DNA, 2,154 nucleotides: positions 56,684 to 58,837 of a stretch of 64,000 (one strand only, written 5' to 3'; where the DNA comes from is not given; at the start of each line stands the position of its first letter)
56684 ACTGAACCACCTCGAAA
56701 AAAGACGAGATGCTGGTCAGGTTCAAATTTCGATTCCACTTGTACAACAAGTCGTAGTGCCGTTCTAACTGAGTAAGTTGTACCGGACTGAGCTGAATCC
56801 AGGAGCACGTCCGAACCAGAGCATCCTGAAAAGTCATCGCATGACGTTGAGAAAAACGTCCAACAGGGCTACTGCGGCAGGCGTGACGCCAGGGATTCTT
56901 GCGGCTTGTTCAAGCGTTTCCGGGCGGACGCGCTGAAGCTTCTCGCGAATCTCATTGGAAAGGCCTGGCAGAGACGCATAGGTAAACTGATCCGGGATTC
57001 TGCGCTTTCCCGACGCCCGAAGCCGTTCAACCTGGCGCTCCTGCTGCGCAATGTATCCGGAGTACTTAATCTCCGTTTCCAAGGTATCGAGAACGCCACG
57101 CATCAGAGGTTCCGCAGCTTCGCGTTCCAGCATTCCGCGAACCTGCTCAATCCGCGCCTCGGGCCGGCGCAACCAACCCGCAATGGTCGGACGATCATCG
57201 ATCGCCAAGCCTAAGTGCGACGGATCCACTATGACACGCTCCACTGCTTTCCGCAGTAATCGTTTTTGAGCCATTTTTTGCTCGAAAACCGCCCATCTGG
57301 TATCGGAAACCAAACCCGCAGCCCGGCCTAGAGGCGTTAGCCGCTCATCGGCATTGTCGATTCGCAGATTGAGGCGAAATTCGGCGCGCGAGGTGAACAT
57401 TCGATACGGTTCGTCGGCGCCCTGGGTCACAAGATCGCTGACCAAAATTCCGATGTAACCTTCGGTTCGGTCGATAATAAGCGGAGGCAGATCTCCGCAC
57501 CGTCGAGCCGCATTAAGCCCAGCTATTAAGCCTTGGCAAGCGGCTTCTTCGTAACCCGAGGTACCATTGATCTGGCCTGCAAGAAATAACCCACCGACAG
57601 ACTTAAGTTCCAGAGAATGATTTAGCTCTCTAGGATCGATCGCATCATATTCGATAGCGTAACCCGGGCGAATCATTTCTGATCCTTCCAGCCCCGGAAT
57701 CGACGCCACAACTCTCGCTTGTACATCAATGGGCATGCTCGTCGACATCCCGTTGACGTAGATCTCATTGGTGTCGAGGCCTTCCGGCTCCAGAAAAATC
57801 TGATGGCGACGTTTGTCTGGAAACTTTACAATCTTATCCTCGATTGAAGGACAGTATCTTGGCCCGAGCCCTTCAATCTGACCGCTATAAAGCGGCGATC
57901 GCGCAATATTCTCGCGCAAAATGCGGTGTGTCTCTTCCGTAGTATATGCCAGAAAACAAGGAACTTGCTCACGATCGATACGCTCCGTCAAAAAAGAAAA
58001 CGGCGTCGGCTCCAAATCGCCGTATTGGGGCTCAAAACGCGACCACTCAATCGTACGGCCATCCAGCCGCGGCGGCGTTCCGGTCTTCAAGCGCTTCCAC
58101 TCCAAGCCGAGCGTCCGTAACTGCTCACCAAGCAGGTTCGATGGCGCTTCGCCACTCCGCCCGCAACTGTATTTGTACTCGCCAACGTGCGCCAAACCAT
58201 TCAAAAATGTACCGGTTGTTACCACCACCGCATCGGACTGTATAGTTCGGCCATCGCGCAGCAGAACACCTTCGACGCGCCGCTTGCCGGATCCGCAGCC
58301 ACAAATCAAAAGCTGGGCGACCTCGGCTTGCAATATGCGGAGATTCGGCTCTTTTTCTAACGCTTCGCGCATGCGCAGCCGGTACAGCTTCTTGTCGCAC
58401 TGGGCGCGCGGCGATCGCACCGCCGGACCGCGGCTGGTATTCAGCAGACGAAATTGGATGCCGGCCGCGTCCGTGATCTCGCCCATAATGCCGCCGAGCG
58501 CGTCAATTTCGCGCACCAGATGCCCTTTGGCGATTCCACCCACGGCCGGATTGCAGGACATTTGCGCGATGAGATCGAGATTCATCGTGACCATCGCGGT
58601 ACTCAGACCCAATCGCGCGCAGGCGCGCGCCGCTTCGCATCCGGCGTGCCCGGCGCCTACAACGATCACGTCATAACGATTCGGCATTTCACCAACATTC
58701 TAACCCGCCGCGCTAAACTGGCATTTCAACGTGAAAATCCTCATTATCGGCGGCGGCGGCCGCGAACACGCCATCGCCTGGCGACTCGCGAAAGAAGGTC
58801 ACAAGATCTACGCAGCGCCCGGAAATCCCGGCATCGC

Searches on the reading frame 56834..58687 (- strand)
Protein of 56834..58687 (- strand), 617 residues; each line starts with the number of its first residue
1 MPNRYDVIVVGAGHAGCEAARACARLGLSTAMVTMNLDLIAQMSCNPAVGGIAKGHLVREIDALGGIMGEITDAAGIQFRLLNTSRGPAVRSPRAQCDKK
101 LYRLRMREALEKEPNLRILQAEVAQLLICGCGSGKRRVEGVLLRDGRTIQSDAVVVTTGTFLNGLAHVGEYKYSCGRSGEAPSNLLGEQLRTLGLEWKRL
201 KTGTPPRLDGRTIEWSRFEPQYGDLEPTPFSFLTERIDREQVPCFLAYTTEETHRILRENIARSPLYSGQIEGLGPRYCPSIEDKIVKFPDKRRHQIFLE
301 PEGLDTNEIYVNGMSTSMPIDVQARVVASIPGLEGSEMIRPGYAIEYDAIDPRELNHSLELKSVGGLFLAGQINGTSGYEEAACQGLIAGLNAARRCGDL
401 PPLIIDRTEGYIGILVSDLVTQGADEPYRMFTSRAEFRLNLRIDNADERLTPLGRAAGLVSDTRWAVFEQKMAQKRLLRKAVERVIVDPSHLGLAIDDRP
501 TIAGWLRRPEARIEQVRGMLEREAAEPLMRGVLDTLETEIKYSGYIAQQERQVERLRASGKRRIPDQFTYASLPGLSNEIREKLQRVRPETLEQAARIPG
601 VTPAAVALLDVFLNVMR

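Call 95: search_protein_families(library=pfam, proteins=[window:56834-58687:-], max_evalue=0.000001)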
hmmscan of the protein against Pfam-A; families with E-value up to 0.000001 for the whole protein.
window:56834-58687:- (617 aa): 4 families
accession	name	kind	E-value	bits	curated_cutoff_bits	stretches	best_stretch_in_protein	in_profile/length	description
PF01134.28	GIDA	-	1.6e-166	554.6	22.1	1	6-397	1-387/391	Glucose inhibited division protein A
PF13932.14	SAM_GIDA_C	-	4.3e-22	78.1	27.1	1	554-609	1-56/57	tRNA modifying enzyme MnmG/GidA C-terminal helical bundle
PF21680.2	GIDA_C_1st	-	1.1e-09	39.3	24.7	1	462-550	1-96/96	tRNA modifying enzyme MnmG/GidA C-terminal helical domain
PF12831.13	FAD_oxidored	-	3.5e-08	33.6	27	1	6-181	1-165/416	FAD dependent oxidoreductase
